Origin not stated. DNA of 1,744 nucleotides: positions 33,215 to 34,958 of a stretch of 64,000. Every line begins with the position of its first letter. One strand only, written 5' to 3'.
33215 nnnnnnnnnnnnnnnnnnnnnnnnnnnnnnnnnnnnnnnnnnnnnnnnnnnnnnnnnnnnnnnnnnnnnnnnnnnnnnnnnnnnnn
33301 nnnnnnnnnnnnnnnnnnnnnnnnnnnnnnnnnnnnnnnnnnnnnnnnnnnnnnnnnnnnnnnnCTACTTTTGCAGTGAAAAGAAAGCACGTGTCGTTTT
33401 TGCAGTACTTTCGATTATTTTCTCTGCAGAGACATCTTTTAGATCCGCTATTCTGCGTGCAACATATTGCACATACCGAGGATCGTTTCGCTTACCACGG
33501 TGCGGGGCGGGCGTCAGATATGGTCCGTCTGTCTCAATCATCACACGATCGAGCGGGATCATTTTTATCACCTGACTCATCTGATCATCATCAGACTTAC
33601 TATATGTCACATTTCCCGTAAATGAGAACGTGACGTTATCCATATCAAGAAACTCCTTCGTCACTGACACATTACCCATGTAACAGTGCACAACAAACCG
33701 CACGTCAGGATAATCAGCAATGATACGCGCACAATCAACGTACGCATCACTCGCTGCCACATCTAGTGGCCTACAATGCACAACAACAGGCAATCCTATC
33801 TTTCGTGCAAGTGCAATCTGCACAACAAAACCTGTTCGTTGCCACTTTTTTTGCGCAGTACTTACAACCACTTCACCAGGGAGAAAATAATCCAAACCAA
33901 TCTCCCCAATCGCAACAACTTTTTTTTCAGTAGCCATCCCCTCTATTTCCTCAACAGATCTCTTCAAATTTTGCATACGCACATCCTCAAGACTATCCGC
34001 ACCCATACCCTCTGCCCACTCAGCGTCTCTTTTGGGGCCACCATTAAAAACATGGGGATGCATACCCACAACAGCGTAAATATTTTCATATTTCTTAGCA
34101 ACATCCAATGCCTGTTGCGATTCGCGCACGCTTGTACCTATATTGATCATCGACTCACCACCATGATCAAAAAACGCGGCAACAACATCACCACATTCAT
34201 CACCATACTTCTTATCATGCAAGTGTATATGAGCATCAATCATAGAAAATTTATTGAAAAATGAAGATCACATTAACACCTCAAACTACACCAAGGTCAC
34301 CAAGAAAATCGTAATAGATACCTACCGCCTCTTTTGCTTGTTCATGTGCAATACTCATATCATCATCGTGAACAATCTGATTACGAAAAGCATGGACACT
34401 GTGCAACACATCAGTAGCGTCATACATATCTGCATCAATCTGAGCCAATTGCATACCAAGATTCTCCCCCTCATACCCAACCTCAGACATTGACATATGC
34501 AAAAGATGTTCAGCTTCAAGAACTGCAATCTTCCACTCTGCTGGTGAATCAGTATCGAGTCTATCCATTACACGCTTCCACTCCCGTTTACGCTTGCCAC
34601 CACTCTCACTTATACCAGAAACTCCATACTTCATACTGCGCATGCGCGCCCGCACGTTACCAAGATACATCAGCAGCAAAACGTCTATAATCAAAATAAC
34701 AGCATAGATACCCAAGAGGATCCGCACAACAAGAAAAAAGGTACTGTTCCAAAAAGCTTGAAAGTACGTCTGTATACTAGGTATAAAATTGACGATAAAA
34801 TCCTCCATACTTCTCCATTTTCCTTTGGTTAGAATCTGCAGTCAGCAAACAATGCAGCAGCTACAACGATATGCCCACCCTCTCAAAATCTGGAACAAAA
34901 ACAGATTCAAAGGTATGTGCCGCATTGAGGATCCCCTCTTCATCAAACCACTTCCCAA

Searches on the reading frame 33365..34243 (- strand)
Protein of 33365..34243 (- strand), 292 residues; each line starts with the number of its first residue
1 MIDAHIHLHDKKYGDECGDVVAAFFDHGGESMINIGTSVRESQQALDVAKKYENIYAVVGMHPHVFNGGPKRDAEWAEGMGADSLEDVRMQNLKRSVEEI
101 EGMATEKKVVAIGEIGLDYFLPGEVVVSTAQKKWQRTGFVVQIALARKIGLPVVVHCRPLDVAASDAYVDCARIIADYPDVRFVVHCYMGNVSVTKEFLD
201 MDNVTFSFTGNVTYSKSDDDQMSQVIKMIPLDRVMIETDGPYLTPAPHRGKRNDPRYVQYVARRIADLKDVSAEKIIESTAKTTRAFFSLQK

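Call 8: find_encoding_contigs(protein=window:33365-34243:-, flank=10000, max_places=10)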
Protein window:33365-34243:- (292 aa): 1 contig read that carries it; 1 place shown.
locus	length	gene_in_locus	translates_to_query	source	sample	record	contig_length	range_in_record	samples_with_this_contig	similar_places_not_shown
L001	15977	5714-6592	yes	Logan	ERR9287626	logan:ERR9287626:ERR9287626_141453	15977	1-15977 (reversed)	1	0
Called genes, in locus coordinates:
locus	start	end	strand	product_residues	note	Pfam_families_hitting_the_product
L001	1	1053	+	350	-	?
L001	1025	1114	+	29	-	-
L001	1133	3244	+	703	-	PF22745:Nlig-Ia, PF01653:DNA_ligase_aden, PF16589:BRCT_2 (faint), PF03120:OB_DNA_ligase, PF14520:HHH_5 (faint), PF12826:HHH_2 (faint), PF00533:BRCT, PF12738:PTCB-BRCT (faint)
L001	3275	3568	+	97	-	PF02686:GatC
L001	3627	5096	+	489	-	PF01425:Amidase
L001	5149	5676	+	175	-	-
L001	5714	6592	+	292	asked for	PF01026:TatD_DNase, PF04909:Amidohydro_2 (faint)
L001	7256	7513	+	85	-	-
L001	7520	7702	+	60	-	-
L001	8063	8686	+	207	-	-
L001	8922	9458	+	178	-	-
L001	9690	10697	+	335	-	PF00119:ATP-synt_A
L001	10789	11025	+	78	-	PF00137:ATP-synt_C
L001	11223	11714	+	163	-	PF00430:ATP-synt_B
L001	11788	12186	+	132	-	PF00213:OSCP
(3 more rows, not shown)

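Call 10: find_related_loci(query=window:33365-34243:-, collection=genome_contigs, flank=6000)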
Query window:33365-34243:- (292 aa) in genome_contigs; peptide patterns used: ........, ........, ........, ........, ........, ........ (x = any residue, [..] = any of these).
41 stretches matched a pattern, but none encodes a relative of the query by tblastn (E <= 1e-3).
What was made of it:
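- Tried and rejected: A TatD-based search of GTDB genomes found nothing (call 10).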

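Call 11: find_homologous_proteins(query=window:33365-34243:-)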
Query window:33365-34243:- (292 aa): 6831 proteins with E <= 0.001 among 8000 candidates; the best 120 are listed.
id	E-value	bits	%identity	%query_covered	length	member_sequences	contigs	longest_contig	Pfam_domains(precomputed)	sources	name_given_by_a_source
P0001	1.1e-193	660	100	100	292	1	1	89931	PF01026.28,PF04909.21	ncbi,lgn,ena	-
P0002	2.0e-137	476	70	99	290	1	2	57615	PF01026.28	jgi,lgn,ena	-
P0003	1.1e-129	450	66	99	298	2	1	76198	PF01026.28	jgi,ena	-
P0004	2.9e-127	442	66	99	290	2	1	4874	PF01026.28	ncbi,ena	-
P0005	3.8e-120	419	62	99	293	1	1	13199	PF01026.28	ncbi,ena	-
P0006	1.8e-112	394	60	99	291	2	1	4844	PF01026.28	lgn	-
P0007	2.4e-112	393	60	99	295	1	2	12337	PF01026.28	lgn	-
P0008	4.2e-106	373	57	99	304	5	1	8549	PF01026.28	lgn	-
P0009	9.7e-105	368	58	99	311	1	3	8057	PF01026.28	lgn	-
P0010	6.2e-104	366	57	99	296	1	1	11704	PF01026.28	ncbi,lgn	-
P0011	9.7e-104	365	58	99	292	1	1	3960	PF01026.28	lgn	-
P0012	5.5e-103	363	56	99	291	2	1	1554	PF01026.28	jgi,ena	-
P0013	1.6e-99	351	55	99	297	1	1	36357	PF01026.28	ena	-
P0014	3.8e-82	294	48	99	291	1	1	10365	PF01026.28,PF04909.21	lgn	-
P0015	9.4e-82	293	46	99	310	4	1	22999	PF01026.28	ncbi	-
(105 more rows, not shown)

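Call 12: find_encoding_contigs(protein=P0002, flank=6000, max_places=3)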
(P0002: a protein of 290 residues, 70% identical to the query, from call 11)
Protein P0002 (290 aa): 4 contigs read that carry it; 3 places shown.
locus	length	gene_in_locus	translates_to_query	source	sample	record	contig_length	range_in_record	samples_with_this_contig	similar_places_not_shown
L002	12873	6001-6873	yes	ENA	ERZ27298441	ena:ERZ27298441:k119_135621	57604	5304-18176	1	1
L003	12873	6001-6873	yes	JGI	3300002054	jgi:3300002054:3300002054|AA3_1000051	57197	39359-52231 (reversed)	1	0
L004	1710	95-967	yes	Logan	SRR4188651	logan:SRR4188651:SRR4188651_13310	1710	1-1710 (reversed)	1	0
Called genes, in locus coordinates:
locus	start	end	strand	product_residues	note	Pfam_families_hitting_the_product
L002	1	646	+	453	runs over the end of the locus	PF13385:Laminin_G_3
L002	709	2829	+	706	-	PF22745:Nlig-Ia, PF01653:DNA_ligase_aden, PF03120:OB_DNA_ligase, PF12826:HHH_2 (faint), PF00533:BRCT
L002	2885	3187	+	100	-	PF02686:GatC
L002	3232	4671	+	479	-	PF01425:Amidase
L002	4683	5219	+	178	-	-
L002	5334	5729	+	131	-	-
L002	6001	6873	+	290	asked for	PF01026:TatD_DNase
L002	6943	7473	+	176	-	-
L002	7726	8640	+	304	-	PF00119:ATP-synt_A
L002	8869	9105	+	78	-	PF00137:ATP-synt_C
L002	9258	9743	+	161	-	PF00430:ATP-synt_B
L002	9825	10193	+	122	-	PF00213:OSCP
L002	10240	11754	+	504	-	PF02874:ATP-synt_ab_N, PF00006:ATP-synt_ab, PF00306:ATP-synt_ab_C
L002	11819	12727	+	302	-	PF00231:ATP-synt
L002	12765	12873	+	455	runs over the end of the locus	PF02874:ATP-synt_ab_N, PF00006:ATP-synt_ab, PF22919:ATP-synt_VA_C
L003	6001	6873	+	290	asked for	PF01026:TatD_DNase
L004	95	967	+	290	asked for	PF01026:TatD_DNase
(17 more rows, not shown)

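Call 13: find_encoding_contigs(protein=P0003, flank=6000, max_places=3)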
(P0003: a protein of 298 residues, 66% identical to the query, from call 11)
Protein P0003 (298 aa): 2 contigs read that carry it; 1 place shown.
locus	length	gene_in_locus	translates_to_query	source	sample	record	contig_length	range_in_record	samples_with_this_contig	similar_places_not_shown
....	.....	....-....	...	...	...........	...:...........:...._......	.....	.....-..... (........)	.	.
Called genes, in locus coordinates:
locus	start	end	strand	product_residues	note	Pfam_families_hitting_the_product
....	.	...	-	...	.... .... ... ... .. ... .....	-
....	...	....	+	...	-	-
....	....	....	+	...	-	-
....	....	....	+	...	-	-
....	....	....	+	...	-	-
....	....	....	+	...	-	-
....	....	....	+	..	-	-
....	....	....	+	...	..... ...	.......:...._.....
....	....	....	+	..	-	-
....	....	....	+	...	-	-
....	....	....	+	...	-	-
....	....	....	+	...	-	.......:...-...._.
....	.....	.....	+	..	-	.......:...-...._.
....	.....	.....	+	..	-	-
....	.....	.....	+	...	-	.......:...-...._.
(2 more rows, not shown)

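Call 35: search_protein_families(library=pfam, max_evalue=1, proteins=[P0121, P0122, P0123, P0124, P0125])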
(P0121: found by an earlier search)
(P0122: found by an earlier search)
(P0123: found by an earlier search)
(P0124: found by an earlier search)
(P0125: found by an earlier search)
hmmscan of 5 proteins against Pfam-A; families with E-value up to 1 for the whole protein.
P0121 (60 aa): 0 families

P0122 (85 aa): 1 family
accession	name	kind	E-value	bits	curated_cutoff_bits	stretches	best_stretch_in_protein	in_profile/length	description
PF19652.4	DUF6155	-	0.27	11.5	27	1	2-50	83-131/170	Family of unknown function (DUF6155)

P0123 (207 aa): 1 family
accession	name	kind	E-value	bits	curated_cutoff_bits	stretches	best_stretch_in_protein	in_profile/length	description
PF02386.22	TrkH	-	0.39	9.6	27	1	83-136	182-235/502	Cation transport protein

P0124 (178 aa): 0 families

P0125 (175 aa): 1 family
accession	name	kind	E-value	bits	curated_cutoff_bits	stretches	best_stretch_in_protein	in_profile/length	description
PF17638.7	UL42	-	0.091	13.2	25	1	7-45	71-109/125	HCMV UL42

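Call 36: search_protein_families(library=padloc, max_evalue=1, proteins=[P0121, P0122, P0123, P0124, P0125])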
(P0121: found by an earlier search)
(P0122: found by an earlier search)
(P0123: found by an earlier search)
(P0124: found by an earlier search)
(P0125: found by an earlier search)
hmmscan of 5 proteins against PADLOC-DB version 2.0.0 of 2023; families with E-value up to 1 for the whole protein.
P0121 (60 aa): 0 families

P0122 (85 aa): 0 families

P0123 (207 aa): 0 families

P0124 (178 aa): 0 families

P0125 (175 aa): 0 families

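Call 39: find_encoding_contigs(protein=P0005, flank=5000, max_places=2)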
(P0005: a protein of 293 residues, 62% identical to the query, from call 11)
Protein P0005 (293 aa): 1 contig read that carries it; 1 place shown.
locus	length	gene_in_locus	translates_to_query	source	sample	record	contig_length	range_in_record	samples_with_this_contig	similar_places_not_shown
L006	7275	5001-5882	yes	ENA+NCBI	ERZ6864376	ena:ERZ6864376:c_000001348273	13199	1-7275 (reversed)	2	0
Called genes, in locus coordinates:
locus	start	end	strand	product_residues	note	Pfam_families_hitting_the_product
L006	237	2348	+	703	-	PF22745:Nlig-Ia, PF01653:DNA_ligase_aden, PF03120:OB_DNA_ligase, PF12826:HHH_2 (faint), PF00533:BRCT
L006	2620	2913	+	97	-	PF02686:GatC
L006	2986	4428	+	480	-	PF01425:Amidase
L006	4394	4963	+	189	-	-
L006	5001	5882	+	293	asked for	PF01026:TatD_DNase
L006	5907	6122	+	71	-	-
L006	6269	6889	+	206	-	-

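Call 40: find_encoding_contigs(protein=P0004, flank=5000, max_places=2)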
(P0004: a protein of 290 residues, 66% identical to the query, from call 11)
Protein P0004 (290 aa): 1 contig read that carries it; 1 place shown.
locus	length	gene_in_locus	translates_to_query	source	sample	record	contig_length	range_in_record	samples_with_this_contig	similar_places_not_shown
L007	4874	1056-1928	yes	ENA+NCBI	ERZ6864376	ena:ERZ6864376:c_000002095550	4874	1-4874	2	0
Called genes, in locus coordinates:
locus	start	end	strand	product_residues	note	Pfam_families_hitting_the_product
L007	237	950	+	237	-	-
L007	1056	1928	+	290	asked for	PF01026:TatD_DNase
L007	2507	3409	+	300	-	PF00119:ATP-synt_A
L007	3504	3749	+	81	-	PF00137:ATP-synt_C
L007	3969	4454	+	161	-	PF00430:ATP-synt_B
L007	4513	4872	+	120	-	?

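Call 57: find_encoding_contigs(protein=P0007, flank=4000, max_places=2)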
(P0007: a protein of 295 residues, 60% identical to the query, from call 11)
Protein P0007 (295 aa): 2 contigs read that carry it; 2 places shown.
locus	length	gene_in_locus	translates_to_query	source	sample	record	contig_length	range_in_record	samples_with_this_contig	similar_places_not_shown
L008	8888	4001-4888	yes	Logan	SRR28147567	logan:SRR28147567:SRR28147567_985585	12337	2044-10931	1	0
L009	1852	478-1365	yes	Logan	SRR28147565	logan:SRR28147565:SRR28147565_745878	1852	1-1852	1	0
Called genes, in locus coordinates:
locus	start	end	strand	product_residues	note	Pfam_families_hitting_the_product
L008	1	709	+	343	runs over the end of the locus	PF01594:AI-2E_transport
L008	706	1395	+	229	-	PF00590:TP_methylase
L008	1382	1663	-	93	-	-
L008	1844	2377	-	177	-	-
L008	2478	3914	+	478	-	PF00133:tRNA-synt_1, PF01406:tRNA-synt_1e (weak), PF09334:tRNA-synt_1g, PF00133:tRNA-synt_1, PF01406:tRNA-synt_1e (weak)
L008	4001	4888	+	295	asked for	PF01026:TatD_DNase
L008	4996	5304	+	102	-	PF09527:ATPase_gene1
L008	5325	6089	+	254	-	PF00119:ATP-synt_A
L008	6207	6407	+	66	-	PF00137:ATP-synt_C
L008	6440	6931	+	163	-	PF00430:ATP-synt_B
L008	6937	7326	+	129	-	PF00213:OSCP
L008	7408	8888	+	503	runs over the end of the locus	PF02874:ATP-synt_ab_N, PF00006:ATP-synt_ab, PF06745:ATPase (weak), PF00306:ATP-synt_ab_C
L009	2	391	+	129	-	?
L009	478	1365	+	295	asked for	PF01026:TatD_DNase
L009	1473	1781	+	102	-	PF09527:ATPase_gene1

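Call 58: find_encoding_contigs(protein=P0010, flank=4000, max_places=2)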
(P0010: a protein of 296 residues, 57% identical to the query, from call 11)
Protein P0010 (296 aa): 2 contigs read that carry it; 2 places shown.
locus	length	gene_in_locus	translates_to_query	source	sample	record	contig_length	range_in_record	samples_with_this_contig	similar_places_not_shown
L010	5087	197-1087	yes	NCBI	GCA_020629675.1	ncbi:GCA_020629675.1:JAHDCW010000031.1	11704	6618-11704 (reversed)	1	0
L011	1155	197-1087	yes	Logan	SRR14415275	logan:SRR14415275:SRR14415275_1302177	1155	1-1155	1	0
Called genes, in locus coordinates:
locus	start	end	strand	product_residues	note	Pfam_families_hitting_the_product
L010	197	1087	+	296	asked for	PF01026:TatD_DNase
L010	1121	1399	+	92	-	-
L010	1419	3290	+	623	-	PF01411:tRNA-synt_2c, PF07973:tRNA_SAD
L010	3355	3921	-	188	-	-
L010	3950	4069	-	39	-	-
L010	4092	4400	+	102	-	PF00829:Ribosomal_L21p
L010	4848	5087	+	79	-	-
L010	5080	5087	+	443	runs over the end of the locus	PF13462:Thioredoxin_4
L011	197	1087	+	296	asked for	PF01026:TatD_DNase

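Call 59: find_encoding_contigs(protein=P0013, flank=4000, max_places=2)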
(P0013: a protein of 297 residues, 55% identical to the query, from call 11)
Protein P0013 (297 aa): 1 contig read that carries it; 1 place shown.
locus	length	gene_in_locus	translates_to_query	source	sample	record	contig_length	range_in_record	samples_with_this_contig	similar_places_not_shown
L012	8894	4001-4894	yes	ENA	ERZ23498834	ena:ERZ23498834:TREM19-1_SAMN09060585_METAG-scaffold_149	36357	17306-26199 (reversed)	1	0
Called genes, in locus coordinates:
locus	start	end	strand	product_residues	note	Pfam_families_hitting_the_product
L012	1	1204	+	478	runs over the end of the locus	PF00133:tRNA-synt_1, PF09334:tRNA-synt_1g, PF00133:tRNA-synt_1, PF01406:tRNA-synt_1e (weak), PF19303:Anticodon_3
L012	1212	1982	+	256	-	PF00696:AA_kinase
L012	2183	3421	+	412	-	-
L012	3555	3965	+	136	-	PF01371:Trp_repressor, PF13384:HTH_23 (faint)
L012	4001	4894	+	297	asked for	PF01026:TatD_DNase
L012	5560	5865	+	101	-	-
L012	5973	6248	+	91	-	PF09527:ATPase_gene1 (weak)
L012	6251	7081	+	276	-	PF00119:ATP-synt_A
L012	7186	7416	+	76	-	PF00137:ATP-synt_C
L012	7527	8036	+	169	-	PF00430:ATP-synt_B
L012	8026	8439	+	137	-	PF00213:OSCP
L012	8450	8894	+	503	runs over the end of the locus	PF02874:ATP-synt_ab_N, PF00006:ATP-synt_ab, PF00306:ATP-synt_ab_C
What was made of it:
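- The interval between TatD and atpB is a gain/loss hotspot in relatives, which fits orphan content (calls 12, 13, 39, 40, 57, 59). The interval between TatD and atpB differs in every relative examined (calls 12, 13, 39, 40, 57, 59).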

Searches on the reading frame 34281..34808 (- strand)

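Call 35: search_protein_families(library=pfam, max_evalue=1, proteins=[P0121, P0122, P0123, P0124, P0125])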
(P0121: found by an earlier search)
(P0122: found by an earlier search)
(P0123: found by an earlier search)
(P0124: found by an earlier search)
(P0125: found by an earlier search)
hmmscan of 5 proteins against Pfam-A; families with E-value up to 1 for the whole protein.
P0121 (60 aa): 0 families

P0122 (85 aa): 1 family
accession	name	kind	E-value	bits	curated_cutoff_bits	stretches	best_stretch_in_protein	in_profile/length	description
PF19652.4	DUF6155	-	0.27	11.5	27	1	2-50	83-131/170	Family of unknown function (DUF6155)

P0123 (207 aa): 1 family
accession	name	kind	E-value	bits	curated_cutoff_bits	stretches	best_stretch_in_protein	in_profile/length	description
PF02386.22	TrkH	-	0.39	9.6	27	1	83-136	182-235/502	Cation transport protein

P0124 (178 aa): 0 families

P0125 (175 aa): 1 family
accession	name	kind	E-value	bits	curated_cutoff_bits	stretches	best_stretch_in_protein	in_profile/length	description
PF17638.7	UL42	-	0.091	13.2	25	1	7-45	71-109/125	HCMV UL42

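Call 36: search_protein_families(library=padloc, max_evalue=1, proteins=[P0121, P0122, P0123, P0124, P0125])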
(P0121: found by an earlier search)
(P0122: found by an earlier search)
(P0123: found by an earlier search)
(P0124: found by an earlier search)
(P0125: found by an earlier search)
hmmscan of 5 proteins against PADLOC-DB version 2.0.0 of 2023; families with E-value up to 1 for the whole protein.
P0121 (60 aa): 0 families

P0122 (85 aa): 0 families

P0123 (207 aa): 0 families

P0124 (178 aa): 0 families

P0125 (175 aa): 0 families
